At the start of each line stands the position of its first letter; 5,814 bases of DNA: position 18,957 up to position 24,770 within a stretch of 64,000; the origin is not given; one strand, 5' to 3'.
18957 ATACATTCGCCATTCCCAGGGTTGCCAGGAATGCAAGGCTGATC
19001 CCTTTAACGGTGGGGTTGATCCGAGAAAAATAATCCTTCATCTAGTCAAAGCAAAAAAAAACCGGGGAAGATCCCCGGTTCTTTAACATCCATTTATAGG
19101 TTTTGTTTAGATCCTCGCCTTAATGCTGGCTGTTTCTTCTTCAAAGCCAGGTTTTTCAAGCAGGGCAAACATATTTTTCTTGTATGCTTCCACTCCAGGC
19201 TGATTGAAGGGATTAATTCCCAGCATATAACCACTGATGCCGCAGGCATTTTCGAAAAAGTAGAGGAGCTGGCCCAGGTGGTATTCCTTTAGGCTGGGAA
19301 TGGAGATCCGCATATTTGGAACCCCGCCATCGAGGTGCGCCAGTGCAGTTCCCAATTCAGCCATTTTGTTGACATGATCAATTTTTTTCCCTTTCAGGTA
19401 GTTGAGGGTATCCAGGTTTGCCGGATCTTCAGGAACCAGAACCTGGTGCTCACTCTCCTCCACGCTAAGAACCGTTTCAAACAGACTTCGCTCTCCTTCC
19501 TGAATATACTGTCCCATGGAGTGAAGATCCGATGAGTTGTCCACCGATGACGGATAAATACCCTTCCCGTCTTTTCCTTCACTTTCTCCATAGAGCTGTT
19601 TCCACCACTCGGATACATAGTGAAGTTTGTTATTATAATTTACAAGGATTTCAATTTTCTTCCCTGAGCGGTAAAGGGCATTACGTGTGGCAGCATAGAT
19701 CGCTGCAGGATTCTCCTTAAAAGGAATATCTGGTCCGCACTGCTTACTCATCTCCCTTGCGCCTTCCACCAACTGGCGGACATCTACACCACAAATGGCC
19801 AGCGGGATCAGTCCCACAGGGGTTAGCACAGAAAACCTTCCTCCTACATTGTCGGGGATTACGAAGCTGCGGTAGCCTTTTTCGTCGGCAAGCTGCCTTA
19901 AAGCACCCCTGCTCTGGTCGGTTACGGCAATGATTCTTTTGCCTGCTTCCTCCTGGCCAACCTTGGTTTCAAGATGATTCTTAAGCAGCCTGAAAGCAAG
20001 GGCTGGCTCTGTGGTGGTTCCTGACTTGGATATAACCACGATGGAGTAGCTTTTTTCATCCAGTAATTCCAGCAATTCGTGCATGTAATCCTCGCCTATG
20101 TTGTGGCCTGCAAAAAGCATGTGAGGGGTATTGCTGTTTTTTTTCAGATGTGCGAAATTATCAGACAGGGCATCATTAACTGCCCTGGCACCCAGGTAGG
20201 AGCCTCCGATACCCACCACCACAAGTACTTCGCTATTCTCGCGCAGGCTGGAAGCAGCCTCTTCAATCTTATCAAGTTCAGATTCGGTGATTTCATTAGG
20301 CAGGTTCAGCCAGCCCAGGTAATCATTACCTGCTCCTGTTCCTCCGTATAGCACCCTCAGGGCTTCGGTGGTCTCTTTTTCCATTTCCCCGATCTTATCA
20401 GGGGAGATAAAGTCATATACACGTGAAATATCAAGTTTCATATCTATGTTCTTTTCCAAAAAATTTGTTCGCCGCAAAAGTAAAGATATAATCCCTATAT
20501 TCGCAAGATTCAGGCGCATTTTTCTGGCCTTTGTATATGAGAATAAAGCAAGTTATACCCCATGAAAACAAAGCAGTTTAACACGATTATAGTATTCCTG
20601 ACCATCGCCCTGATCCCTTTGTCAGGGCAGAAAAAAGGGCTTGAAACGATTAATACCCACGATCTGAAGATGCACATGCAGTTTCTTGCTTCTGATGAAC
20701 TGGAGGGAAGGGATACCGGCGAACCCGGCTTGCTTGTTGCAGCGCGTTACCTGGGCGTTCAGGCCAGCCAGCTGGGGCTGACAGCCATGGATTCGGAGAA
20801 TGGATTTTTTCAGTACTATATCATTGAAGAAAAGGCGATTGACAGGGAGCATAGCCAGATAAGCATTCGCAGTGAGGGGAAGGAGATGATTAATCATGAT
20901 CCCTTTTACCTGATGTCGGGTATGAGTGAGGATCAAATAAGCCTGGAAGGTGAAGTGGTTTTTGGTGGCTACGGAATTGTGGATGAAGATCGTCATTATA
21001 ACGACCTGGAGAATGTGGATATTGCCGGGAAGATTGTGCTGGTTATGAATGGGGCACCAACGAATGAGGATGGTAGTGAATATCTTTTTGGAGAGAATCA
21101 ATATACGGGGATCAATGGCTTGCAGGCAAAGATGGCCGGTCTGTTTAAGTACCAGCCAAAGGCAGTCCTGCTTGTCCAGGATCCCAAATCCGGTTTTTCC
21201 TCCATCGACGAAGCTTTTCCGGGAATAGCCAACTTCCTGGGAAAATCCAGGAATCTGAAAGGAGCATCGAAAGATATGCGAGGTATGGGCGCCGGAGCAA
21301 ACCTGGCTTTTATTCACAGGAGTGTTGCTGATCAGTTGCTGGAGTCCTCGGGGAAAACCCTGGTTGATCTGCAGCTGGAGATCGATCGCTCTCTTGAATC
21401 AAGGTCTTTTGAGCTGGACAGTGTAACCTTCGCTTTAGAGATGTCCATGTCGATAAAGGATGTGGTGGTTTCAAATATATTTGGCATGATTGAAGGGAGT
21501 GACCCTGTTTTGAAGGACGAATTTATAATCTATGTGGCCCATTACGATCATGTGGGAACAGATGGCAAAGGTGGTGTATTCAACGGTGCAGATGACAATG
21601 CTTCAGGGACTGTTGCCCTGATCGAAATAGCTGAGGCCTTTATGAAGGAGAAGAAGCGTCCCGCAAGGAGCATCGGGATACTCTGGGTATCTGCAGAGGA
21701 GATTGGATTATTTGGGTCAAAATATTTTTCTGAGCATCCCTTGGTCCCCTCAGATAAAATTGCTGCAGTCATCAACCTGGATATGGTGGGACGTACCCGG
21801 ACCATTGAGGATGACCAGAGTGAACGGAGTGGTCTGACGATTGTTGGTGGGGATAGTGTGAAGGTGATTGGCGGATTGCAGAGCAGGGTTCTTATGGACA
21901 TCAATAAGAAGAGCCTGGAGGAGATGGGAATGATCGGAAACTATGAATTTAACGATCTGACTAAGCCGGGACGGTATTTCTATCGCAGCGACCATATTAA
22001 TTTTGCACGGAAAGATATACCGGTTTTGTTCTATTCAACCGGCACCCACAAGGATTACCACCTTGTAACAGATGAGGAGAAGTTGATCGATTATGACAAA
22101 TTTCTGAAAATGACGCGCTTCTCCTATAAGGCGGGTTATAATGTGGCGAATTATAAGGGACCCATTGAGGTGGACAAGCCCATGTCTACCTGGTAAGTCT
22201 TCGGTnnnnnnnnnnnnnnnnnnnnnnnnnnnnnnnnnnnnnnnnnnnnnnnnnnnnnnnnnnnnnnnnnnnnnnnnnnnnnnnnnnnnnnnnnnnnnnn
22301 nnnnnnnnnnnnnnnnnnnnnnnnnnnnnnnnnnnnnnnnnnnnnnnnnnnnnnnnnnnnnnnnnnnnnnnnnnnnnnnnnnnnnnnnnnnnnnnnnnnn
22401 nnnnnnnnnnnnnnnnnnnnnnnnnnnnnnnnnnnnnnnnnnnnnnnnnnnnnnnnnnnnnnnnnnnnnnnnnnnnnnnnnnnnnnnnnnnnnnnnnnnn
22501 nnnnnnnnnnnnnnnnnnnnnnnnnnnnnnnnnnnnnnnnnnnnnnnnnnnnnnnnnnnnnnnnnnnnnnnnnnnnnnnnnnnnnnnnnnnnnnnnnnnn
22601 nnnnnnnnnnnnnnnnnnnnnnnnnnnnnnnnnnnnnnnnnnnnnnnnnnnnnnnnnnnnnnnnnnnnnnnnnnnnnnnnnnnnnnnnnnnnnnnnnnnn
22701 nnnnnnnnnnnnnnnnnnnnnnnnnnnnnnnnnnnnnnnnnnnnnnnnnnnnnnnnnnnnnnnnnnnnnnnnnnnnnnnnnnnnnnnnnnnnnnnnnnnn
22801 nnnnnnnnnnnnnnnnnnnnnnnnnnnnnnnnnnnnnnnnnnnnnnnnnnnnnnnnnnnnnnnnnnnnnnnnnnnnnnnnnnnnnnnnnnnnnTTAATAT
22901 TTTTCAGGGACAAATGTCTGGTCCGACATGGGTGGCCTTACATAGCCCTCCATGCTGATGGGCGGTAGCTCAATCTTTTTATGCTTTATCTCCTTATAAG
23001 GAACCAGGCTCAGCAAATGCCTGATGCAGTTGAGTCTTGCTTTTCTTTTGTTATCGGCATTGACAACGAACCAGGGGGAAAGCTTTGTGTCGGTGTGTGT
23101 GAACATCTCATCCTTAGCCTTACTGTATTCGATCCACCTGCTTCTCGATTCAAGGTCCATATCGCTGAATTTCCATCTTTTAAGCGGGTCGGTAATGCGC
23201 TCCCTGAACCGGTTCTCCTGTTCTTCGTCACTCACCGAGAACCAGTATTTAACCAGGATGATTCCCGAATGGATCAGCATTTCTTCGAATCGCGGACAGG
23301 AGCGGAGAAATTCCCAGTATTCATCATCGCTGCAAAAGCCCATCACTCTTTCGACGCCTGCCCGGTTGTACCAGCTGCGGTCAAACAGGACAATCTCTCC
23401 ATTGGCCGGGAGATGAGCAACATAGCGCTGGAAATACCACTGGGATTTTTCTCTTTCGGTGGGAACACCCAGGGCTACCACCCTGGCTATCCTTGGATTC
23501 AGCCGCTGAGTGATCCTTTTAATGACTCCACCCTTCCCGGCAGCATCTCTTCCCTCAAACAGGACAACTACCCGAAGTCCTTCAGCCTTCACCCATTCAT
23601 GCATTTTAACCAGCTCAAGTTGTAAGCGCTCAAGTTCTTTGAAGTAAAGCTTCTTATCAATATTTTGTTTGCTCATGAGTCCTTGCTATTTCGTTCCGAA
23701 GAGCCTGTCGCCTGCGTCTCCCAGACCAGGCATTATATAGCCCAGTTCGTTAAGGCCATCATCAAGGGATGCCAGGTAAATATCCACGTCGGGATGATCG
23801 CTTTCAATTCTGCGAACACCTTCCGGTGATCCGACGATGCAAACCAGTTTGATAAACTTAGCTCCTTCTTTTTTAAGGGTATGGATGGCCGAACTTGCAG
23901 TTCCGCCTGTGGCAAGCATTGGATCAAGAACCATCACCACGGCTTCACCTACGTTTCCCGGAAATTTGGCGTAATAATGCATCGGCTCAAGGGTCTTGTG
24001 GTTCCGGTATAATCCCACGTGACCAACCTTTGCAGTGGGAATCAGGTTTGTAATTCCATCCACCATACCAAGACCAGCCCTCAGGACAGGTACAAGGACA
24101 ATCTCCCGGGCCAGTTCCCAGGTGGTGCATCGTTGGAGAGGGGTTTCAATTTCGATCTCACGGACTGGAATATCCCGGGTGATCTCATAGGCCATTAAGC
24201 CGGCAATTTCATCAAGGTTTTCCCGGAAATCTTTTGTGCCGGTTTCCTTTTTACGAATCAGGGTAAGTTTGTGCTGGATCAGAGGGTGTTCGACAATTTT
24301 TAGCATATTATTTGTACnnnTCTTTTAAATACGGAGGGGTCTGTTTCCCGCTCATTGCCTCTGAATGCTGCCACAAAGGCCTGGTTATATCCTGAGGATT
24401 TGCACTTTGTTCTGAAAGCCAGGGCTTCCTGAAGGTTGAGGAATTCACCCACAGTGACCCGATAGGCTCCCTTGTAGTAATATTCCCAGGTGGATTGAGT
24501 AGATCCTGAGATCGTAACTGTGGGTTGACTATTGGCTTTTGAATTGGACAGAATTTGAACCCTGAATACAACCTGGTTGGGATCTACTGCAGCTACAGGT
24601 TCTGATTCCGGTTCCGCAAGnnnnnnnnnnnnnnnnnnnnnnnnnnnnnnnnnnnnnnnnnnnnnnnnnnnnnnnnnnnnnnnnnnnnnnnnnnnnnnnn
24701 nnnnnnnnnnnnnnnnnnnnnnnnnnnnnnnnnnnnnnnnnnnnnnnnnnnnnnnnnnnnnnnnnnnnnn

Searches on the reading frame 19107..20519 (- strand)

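Call 92: search_protein_families(library=pfam, proteins=[window:19107-20519:-], max_evalue=0.001)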
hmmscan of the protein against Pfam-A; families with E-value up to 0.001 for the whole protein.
window:19107-20519:- (470 aa): 1 family
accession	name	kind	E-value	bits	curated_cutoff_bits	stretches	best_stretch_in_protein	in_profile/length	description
PF00342.24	PGI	-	3.6e-27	95.6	22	1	99-448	99-460/486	Phosphoglucose isomerase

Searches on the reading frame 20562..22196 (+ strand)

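Call 92: search_protein_families(library=pfam, proteins=[window:20562-22196:+], max_evalue=0.001)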
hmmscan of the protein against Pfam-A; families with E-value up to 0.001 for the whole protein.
window:20562-22196:+ (544 aa): 2 families
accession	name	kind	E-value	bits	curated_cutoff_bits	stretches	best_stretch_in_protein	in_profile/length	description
PF04389.22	Peptidase_M28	-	5.6e-40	137.6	21.3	1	305-519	1-187/193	Peptidase family M28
PF01546.33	Peptidase_M20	-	2.1e-06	28.2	24.6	1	341-406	29-95/206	Peptidase family M20/M25/M40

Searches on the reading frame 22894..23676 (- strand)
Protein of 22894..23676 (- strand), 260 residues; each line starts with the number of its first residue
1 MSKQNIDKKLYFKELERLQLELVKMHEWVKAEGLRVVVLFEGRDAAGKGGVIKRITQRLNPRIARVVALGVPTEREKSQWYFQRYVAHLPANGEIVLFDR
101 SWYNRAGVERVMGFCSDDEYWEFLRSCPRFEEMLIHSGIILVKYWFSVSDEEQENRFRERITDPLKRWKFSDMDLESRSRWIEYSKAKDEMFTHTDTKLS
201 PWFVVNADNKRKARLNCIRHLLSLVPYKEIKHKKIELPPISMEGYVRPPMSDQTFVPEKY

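Call 4: search_protein_families(library=pfam, proteins=[window:22894-23676:-], max_evalue=0.01)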
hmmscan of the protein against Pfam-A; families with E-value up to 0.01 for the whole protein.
window:22894-23676:- (260 aa): 1 family
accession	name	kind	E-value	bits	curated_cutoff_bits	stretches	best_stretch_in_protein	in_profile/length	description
PF03976.20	PPK2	-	3e-108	361.1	22.3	1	6-232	2-228/229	Polyphosphate kinase 2 (PPK2)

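Call 5: search_protein_families(library=ncbifam, proteins=[window:22894-23676:-], max_evalue=0.01)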
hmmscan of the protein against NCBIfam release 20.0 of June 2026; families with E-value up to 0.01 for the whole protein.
window:22894-23676:- (260 aa): 5 families
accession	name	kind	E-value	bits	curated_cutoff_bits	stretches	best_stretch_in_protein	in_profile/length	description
TIGR03707.1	PPK2_P_aer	equivalog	3e-114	380.5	301.8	1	6-233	2-229/230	polyphosphate kinase 2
TIGR03708.1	poly_P_AMP_trns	equivalog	3.9e-71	240.2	547.65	1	3-223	267-487/493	polyphosphate:AMP phosphotransferase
NF050016.1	PolyPhAMPPhtase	equivalog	1.3e-56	192.2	800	1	2-223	249-467/472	polyphosphate:AMP phosphotransferase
TIGR03709.1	PPK2_rel_1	subfamily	2.9e-54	184.1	247.2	1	8-222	28-243/264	PPK2 family polyphosphate kinase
NF042973.1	ADPpolyPPhtase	equivalog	6.1e-41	140.5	450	1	7-222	29-257/285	ADP-polyphosphate phosphotransferase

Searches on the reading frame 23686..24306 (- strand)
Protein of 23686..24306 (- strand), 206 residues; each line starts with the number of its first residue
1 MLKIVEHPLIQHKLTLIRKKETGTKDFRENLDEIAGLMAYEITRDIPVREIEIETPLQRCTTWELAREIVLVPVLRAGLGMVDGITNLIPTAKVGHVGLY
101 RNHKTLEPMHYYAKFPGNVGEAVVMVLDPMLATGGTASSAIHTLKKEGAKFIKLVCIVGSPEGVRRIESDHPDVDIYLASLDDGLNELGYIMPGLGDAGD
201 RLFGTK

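Call 4: search_protein_families(library=pfam, proteins=[window:23686-24306:-], max_evalue=0.01)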
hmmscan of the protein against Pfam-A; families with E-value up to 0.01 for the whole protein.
window:23686-24306:- (206 aa): 2 families
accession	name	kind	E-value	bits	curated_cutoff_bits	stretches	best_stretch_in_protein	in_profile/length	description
PF14681.12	UPRTase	-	1e-72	244.4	27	1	5-205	2-206/206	Uracil phosphoribosyltransferase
PF00156.33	Pribosyltran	-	1.2e-07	31.6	26.3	1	68-169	30-135/158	Phosphoribosyl transferase domain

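Call 5: search_protein_families(library=ncbifam, proteins=[window:23686-24306:-], max_evalue=0.01)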
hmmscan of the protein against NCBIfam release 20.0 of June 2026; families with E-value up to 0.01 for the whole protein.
window:23686-24306:- (206 aa): 16 families
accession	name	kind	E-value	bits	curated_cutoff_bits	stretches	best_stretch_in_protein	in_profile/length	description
NF001097.0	PRK00129.1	equivalog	1.6e-84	282.9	114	1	3-206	5-209/209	uracil phosphoribosyltransferase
TIGR01091.1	upp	equivalog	4e-83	278.2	208.35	1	1-206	1-207/207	uracil phosphoribosyltransferase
NF002095.0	PRK00934.1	equivalog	3e-06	26.6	296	1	119-158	203-242/287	ribose-phosphate diphosphokinase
NF040646.1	HPT_Archaea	equivalog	2.9e-05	23.7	200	1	123-170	116-163/184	hypoxanthine/guanine phosphoribosyltransferase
NF002635.0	PRK02304.1-4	subfamily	3.1e-05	23.6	146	1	123-173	117-167/188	adenine phosphoribosyltransferase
TIGR01251.1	ribP_PPkin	subfamily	3.9e-05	22.7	113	1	115-158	204-247/309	ribose-phosphate diphosphokinase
NF002634.0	PRK02304.1-3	equivalog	4.9e-05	23.1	170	1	120-167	118-166/182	adenine phosphoribosyltransferase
TIGR01367.1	pyrE_Therm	equivalog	8.8e-05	22.2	150.25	1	107-160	92-144/187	orotate phosphoribosyltransferase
NF002636.0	PRK02304.1-5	equivalog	0.00016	21.2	125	1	122-158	118-154/176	adenine phosphoribosyltransferase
NF009211.0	PRK12560.1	equivalog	0.00022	21.1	188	1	123-159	116-152/187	adenine phosphoribosyltransferase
NF002844.0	PRK03092.1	equivalog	0.0015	17.8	438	1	114-156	216-258/326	ribose-phosphate diphosphokinase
TIGR01090.1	apt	equivalog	0.0025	17.9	185.85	1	123-158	111-146/169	adenine phosphoribosyltransferase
NF005299.0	PRK06827.1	subfamily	0.003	16.3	327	1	114-155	257-299/383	phosphoribosylpyrophosphate synthetase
NF006605.0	PRK09162.1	equivalog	0.004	16.6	181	1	96-158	73-135/183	hypoxanthine-guanine phosphoribosyltransferase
NF002320.0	PRK01259.1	subfamily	0.0044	16.4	297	1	117-156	210-249/316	ribose-phosphate diphosphokinase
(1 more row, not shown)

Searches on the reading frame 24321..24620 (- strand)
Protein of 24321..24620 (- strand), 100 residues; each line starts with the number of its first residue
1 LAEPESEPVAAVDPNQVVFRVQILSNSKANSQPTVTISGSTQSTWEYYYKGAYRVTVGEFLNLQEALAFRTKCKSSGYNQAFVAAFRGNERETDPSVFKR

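Call 60: search_protein_families(library=pfam, proteins=[window:24321-24620:-], max_evalue=5)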
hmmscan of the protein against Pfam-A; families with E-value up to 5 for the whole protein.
window:24321-24620:- (100 aa): 2 families
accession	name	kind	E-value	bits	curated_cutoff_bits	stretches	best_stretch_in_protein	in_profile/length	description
PF05036.18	SPOR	-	0.00072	20.3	21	1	44-83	35-74/76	SPOR domain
PF20674.3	SpaA_3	-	0.035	14.6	24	1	19-81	19-80/121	Prealbumin-like fold domain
